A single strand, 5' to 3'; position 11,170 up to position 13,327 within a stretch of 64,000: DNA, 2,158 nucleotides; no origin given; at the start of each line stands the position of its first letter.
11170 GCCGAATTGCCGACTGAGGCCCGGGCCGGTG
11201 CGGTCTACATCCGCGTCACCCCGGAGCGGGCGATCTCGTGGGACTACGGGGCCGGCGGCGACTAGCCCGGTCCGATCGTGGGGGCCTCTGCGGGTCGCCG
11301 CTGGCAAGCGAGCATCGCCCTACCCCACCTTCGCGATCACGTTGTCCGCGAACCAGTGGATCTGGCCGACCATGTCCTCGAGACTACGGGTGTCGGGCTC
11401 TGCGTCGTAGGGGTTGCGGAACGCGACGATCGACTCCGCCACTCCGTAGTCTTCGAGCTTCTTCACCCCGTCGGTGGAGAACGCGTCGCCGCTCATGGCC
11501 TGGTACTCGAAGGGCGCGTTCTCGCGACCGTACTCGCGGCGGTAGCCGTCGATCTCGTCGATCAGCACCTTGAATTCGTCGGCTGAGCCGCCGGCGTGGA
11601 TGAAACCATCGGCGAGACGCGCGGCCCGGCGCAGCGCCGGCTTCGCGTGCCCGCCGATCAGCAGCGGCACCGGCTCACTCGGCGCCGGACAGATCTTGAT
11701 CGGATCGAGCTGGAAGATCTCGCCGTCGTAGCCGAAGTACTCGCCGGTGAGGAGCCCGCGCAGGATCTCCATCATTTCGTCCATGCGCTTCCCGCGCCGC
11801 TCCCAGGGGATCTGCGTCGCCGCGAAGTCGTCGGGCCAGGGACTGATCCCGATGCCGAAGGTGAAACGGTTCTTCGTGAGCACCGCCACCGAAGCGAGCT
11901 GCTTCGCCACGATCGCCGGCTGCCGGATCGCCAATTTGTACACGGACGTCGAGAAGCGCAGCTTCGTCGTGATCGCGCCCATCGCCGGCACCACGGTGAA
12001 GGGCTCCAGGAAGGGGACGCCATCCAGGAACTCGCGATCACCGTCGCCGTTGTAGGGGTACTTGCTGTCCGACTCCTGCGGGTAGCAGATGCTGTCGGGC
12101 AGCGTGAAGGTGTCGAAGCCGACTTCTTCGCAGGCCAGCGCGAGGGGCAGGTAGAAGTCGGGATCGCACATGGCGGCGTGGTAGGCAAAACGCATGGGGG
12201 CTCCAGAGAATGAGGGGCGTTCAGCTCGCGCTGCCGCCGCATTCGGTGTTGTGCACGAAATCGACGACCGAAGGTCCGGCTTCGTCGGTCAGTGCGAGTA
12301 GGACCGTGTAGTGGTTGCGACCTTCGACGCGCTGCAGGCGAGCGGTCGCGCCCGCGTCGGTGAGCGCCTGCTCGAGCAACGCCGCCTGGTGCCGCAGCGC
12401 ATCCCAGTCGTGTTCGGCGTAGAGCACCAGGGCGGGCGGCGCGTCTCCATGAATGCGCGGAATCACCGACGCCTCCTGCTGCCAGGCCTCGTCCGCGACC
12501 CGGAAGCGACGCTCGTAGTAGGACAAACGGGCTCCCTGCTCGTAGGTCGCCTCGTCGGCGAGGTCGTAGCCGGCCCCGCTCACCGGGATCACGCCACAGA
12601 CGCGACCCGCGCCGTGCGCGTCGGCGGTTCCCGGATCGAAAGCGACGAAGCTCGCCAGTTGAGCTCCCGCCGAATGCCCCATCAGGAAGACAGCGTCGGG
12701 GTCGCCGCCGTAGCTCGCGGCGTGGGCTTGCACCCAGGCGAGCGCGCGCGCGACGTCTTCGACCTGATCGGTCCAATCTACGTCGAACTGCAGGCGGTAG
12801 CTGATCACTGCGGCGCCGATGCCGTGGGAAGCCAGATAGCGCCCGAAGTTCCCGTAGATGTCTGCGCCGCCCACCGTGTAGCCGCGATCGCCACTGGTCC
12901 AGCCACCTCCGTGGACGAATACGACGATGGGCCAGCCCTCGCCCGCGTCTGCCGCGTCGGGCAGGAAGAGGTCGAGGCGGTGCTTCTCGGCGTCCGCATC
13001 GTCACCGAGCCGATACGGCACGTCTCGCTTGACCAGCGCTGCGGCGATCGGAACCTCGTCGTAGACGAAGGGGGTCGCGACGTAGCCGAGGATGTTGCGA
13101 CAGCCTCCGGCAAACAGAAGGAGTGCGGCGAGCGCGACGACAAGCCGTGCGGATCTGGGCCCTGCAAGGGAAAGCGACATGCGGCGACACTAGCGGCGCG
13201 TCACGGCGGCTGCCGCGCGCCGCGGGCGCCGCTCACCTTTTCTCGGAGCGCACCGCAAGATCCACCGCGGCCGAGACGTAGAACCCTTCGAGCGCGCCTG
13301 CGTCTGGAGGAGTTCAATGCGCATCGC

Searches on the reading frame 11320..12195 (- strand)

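Call 15: search_protein_families(library=pfam, proteins=[window:11320-12195:-], max_evalue=0.001)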
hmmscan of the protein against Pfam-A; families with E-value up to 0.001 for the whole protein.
window:11320-12195:- (291 aa): 1 family
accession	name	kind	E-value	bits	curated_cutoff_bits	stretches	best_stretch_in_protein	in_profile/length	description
PF00296.26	Bac_luciferase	-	3.6e-37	128.8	27.9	1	16-233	26-224/314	Luciferase-like monooxygenase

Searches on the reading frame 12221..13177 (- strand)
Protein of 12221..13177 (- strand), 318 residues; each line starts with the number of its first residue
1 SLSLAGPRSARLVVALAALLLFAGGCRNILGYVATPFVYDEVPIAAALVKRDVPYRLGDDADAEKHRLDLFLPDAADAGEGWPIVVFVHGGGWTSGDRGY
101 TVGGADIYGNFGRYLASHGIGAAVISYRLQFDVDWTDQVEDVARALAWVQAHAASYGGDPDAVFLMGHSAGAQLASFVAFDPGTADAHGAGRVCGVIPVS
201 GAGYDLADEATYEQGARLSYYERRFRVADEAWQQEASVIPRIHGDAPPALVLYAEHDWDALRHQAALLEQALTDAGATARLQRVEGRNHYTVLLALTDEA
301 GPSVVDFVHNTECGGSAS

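Call 15: search_protein_families(library=pfam, proteins=[window:12221-13177:-], max_evalue=0.001)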
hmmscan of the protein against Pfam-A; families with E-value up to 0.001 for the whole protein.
window:12221-13177:- (318 aa): 5 families
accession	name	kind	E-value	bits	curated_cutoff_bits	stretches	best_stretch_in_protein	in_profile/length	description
PF20434.5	BD-FAE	-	1.7e-24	87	26.8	1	68-183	1-111/215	BD-FAE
PF07859.19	Abhydrolase_3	-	6.4e-19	69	25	1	85-290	1-207/210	alpha/beta hydrolase fold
PF00135.34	COesterase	-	9.1e-15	55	27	1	68-201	88-218/515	Carboxylesterase family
PF12697.13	Abhydrolase_6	-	5.3e-07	31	26.3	1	85-269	1-155/217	Alpha/beta hydrolase family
PF00326.27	Peptidase_S9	-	2.1e-05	24.6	22.6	1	136-290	39-188/213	Prolyl oligopeptidase family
